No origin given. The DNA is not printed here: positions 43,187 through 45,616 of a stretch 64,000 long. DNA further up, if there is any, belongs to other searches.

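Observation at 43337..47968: DUF58 flanked by two large secreted proteins: a barrel fused to a transglutaminase-like domain, and an HERFH protein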

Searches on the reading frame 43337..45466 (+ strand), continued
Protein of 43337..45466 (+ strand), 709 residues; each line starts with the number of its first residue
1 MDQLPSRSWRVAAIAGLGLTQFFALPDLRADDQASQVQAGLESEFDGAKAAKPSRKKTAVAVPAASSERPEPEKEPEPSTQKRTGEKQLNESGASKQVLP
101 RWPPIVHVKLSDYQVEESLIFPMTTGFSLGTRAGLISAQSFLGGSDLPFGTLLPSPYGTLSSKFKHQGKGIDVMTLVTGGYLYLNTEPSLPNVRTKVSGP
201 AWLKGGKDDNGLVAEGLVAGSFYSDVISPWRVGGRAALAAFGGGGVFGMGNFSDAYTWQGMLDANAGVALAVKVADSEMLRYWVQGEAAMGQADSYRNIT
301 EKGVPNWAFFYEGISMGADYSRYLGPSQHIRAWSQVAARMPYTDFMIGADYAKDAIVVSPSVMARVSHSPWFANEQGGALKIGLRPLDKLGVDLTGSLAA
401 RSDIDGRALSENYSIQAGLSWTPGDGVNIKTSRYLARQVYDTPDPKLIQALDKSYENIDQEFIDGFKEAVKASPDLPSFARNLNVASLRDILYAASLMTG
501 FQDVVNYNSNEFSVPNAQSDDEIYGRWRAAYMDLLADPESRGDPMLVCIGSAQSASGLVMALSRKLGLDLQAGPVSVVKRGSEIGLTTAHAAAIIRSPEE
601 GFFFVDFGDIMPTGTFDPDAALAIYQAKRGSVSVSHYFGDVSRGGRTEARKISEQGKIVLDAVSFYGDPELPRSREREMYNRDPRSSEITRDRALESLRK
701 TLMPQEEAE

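Call 55: search_protein_families(library=pfam, proteins=[L016:3912-5678:-, L016:6573-8012:+, L016:8044-8805:+, L016:10166-12499:+, L016:12501-13058:+, L017:5413-6207:+, L017:6763-7731:+, L017:7728-8492:+, L017:10601-12130:+, L017:11991-13499:+], max_evalue=0.0001)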
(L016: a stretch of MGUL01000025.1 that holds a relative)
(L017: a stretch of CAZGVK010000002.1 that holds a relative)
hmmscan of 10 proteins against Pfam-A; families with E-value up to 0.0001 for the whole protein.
L016:3912-5678:- (588 aa): 0 families

L016:6573-8012:+ (479 aa): 9 families
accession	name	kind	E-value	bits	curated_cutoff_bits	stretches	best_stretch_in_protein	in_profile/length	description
PF00326.27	Peptidase_S9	-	7.8e-47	159.9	22.6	1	266-477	1-210/213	Prolyl oligopeptidase family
PF02129.25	Peptidase_S15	-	3.2e-16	60.2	23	1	231-367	1-133/262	X-Pro dipeptidyl-peptidase (S15 family)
PF20434.5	BD-FAE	-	9.6e-14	51.8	26.8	1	248-437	11-215/215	BD-FAE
PF01738.24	DLH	-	3.1e-13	50.3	21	1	236-473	2-206/217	Dienelactone hydrolase family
PF12146.15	Hydrolase_4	-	3.6e-07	30.1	27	0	252-363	6-109/239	Serine aminopeptidase, S33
PF07859.19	Abhydrolase_3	-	9e-07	29.3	25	0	402-457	155-209/210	alpha/beta hydrolase fold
PF12697.13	Abhydrolase_6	-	7.1e-06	27.3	26.3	1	253-407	1-132/217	Alpha/beta hydrolase family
PF05448.18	AXE1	-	1.6e-05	24.3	21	0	312-357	159-204/321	Acetyl xylan esterase (AXE1)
PF00561.26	Abhydrolase_1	-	2e-05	24.8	25.8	0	391-454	179-238/245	alpha/beta hydrolase fold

L016:8044-8805:+ (253 aa): 0 families

L016:10166-12499:+ (777 aa): 2 families
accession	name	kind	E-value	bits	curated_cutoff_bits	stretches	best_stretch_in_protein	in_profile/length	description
PF05343.19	Peptidase_M42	-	9.3e-17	61.4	23.2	1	317-457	118-259/292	M42 glutamyl aminopeptidase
PF01546.33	Peptidase_M20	-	4.4e-05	23.9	24.6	1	319-453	18-164/206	Peptidase family M20/M25/M40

L016:12501-13058:+ (185 aa): 1 family
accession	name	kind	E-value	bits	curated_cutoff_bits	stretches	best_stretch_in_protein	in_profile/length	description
PF01923.23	Cob_adeno_trans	-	9.5e-55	185.7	24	1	4-167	2-171/171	Cobalamin adenosyltransferase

L017:5413-6207:+ (264 aa): 0 families

L017:6763-7731:+ (322 aa): 3 families
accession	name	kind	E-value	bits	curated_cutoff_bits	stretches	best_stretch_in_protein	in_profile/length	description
PF00005.33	ABC_tran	-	1.8e-30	106.7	25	1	32-175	1-136/137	ABC transporter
PF13304.12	AAA_21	-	2.4e-08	34.9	27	0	160-205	250-298/304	AAA domain, putative AbiEii toxin, Type IV TA system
PF13732.12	DrrA1-3_C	-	8.9e-05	23.6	27.4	0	228-310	1-80/81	ATP-binding protein DrrA1-3-like, C-terminal domain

L017:7728-8492:+ (254 aa): 2 families
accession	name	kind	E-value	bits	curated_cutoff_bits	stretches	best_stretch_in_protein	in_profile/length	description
PF01061.29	ABC2_membrane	-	1.1e-27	97.4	26.9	1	3-213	2-209/211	ABC-2 type transporter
PF12698.13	ABC2_membrane_3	-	2.2e-14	53.8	31.6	1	53-241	159-344/347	ABC-2 family transporter protein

L017:10601-12130:+ (509 aa): 2 families
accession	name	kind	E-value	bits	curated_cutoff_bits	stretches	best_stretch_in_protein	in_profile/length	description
PF01808.24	AICARFT_IMPCHas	-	2.9e-85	286.9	25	1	129-437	1-310/311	AICARFT/IMPCHase bienzyme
PF02142.27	MGS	-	2.2e-07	31.4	24.1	1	25-106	2-77/94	MGS-like domain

L017:11991-13499:+ (502 aa): 4 families
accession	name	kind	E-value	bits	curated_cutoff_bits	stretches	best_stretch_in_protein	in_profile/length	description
PF13522.11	GATase_6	-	2.7e-19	69.9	27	1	112-242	8-130/130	Glutamine amidotransferase domain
PF13537.11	GATase_7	-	1.9e-18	67.1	25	1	132-246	11-121/123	Glutamine amidotransferase domain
PF00156.33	Pribosyltran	-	3.6e-07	30.1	26.3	1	317-423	24-122/158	Phosphoribosyl transferase domain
PF13230.11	GATase_4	-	1.2e-05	24.8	23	1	114-181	71-134/272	Glutamine amidotransferases class-II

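Call 64: search_solved_structures(query=A3, max_evalue=10, show_alignments=3)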
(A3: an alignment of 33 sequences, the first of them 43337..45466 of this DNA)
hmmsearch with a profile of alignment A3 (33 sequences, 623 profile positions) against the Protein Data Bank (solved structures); distinct sequences matched with E-value up to 10: 7.
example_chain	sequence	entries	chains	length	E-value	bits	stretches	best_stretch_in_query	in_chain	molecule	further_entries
2crq_A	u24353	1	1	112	0.27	13.1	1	335-413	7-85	mitochondrial translational initiation factor 3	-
6neq_z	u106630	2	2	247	0.43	12.4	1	311-438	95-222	Translation initiation factor IF-3, mitochondrial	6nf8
9hfm_8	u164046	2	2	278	0.73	11.6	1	311-437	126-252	Translation initiation factor IF-3, mitochondrial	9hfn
7po0_8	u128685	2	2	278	0.75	11.6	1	311-437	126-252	Mitochondrial translational initiation factor 3, isoform CRA_a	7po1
6rw4_8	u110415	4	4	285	0.79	11.5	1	311-437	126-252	Translation initiation factor IF-3, mitochondrial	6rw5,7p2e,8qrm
9dd4_A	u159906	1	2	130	1.3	10.9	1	370-459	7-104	Designed facilitated dissociation target LHD101An1: LHD101A with an N-terminal extension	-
7s05_B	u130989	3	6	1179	1.6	10.6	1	269-386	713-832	N-acetylglucosamine-1-phosphotransferase subunits alpha/beta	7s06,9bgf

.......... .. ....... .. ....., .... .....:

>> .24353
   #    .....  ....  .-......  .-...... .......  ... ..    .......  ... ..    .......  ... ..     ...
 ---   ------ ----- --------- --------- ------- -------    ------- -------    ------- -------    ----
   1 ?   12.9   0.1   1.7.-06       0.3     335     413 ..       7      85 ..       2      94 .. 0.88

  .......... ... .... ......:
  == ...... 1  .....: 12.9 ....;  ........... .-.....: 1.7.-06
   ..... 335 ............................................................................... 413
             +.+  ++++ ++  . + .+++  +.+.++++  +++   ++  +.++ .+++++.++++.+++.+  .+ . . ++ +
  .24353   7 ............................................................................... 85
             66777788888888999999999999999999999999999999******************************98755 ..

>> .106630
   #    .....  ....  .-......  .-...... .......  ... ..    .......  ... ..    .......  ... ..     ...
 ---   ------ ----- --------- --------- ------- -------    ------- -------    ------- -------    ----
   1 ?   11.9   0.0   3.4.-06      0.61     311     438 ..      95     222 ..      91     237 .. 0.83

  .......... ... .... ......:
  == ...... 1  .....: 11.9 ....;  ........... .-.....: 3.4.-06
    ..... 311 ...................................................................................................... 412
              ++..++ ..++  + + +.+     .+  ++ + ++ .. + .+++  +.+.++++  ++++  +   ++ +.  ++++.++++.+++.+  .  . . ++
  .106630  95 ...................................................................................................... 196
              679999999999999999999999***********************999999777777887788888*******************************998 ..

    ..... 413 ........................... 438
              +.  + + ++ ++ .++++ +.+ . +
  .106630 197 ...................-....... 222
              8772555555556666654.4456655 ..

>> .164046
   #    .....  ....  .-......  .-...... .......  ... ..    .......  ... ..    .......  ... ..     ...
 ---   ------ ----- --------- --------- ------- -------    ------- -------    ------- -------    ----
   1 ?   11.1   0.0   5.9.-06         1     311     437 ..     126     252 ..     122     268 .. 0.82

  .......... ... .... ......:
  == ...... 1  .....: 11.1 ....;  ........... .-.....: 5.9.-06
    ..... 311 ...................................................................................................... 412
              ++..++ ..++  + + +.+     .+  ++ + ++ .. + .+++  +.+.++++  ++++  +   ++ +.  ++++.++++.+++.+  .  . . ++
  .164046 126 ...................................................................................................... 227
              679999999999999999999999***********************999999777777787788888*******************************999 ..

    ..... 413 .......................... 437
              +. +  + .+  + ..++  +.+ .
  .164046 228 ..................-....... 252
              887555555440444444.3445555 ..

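Call 66: fold_search(model_id=the predicted structure, library=pdb)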
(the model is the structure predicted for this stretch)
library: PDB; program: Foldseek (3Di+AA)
matches with E <= 10: 979; with E <= 0.001: 105
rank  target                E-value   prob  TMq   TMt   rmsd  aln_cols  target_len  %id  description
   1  5nec_A                3.7e-07  1.00  0.24  0.26  12.0       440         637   10  Crystal structure of the siderophore receptor PiuD from Pseudomonas aeruginosa (released 2018-02-07)
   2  6fom_B                7.9e-07  1.00  0.28  0.30   8.6       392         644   13  Copper transporter OprC (released 2019-03-13)
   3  6z8y_B                1.4e-06  1.00  0.28  0.30   9.1       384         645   14  Copper transporter OprC (released 2021-06-09)
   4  6z9y_A                1.6e-06  1.00  0.27  0.29   9.0       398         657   13  Copper transporter OprC (released 2021-06-30)
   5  6z8y_A                1.7e-06  1.00  0.28  0.29   9.0       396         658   13  Copper transporter OprC (released 2021-06-09)
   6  6z8z_B                2.6e-06  1.00  0.26  0.28   9.3       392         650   13  Copper transporter OprC (released 2021-06-09)
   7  5fok_B                2.6e-06  1.00  0.25  0.27  10.6       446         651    9  Crystal structure of the siderophore receptor PiuA from Pseudomonas aeruginosa (released 2016-05-11)
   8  6z8q_B                3.0e-06  1.00  0.28  0.31   8.6       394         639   14  Copper transporter OprC (released 2021-06-09)
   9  5nec_B                3.0e-06  1.00  0.24  0.26  12.0       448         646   10  Crystal structure of the siderophore receptor PiuD from Pseudomonas aeruginosa (released 2018-02-07)
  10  6z8u_B                3.2e-06  1.00  0.28  0.30   8.5       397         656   14  Copper transporter OprC (released 2021-06-09)
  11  6z99_A                3.6e-06  1.00  0.28  0.30   8.6       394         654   14  Copper transporter OprC (released 2021-06-30)
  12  6z9y_C                3.8e-06  1.00  0.27  0.29   7.9       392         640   12  Copper transporter OprC (released 2021-06-30)
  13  6z8t_A                4.2e-06  1.00  0.27  0.29   8.9       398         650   13  Copper transporter OprC (released 2021-06-09)
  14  6z9y_D                5.2e-06  1.00  0.27  0.28   9.0       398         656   13  Copper transporter OprC (released 2021-06-30)
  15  6z9n_B                5.5e-06  1.00  0.28  0.30   8.7       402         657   12  Copper transporter OprC (released 2021-06-30)
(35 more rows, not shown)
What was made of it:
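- Foldseek's best matches are TonB-dependent receptors, which are plugged barrels (call 66).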

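Call 85: list_cluster_members(proteins=[P0013, P0016, P0017, P0020, P0021, P0024, P0027, P0031, P0040, P0048])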
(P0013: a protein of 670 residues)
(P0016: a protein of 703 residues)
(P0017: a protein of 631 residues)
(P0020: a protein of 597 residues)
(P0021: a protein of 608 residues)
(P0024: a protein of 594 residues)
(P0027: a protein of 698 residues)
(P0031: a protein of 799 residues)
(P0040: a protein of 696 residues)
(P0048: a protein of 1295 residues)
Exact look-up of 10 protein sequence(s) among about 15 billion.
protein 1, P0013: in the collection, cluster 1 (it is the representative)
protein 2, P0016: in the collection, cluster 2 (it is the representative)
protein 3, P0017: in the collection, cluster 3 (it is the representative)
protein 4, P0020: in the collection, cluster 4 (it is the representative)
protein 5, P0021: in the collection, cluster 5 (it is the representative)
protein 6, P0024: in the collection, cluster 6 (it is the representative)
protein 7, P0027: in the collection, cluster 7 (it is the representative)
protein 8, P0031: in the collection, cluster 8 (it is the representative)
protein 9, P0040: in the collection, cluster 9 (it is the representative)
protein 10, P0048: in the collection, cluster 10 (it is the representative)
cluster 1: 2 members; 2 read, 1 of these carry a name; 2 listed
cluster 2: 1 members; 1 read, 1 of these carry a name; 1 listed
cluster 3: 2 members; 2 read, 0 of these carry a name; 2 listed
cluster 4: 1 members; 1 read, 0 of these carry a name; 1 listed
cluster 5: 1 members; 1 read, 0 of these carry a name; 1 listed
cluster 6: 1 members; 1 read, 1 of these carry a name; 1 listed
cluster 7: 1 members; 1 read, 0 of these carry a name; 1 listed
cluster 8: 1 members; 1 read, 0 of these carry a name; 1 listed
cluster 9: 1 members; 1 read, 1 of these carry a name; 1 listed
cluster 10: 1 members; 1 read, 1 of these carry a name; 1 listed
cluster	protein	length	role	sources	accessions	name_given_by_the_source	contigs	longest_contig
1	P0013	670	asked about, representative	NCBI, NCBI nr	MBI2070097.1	MAG: hypothetical protein HYT79_05800 [Elusimicrobia bacterium] | hypothetical protein [Elusimicrobiota bacterium]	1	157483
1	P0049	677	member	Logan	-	-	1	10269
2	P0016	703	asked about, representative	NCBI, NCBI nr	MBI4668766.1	MAG: hypothetical protein HY747_06210 [Elusimicrobia bacterium] | hypothetical protein [Elusimicrobiota bacterium]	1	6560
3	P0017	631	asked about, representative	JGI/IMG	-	-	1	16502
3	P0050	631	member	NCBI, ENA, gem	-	-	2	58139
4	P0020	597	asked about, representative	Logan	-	-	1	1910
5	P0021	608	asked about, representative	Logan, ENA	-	-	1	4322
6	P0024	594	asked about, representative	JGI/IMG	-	hypothetical protein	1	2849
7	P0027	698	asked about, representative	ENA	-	-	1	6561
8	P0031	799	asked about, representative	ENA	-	-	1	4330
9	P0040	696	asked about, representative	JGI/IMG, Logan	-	hypothetical protein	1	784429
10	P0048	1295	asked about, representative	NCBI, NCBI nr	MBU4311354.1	MAG: hypothetical protein KJ706_01390, partial [Candidatus Omnitrophica bacterium] | hypothetical protein [Candidatus Omnitrophota bacterium]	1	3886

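Call 108: find_encoding_contigs(protein=P0040, flank=10000, max_places=2)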
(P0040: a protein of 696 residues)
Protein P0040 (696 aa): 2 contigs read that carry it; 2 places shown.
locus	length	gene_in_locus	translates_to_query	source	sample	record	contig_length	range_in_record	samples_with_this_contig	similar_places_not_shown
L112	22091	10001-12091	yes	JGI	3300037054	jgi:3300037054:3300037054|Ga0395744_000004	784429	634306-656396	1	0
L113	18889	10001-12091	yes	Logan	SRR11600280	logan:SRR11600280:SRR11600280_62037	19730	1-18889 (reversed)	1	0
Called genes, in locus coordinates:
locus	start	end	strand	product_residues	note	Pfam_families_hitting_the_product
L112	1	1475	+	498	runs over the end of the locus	PF13493:DUF4118, PF13492:GAF_3, PF00512:HisKA, PF02518:HATPase_c, PF13581:HATPase_c_2 (weak)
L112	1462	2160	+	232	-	PF00072:Response_reg, PF00486:Trans_reg_C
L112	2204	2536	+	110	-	PF04342:DMT_6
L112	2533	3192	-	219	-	PF00230:MIP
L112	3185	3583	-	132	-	PF01451:LMWPc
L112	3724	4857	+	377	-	PF00999:Na_H_Exchanger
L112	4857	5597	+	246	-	PF03167:UDG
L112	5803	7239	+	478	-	PF01593:Amino_oxidase, PF13450:NAD_binding_8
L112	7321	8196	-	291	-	PF13451:zf_Tbcl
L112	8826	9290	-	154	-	-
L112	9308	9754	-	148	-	PF13650:Asp_protease_2 (weak), PF13975:gag-asp_proteas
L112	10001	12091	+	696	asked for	-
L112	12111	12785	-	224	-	-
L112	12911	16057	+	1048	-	PF09976:TPR_21 (faint), PF13174:TPR_6 (faint), PF07719:TPR_2 (faint), PF00515:TPR_1 (faint), PF14559:TPR_19 (weak), PF13432:TPR_16, PF13525:YfiO (weak), PF13432:TPR_16 (weak), +9 more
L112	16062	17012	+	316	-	-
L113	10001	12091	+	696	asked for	-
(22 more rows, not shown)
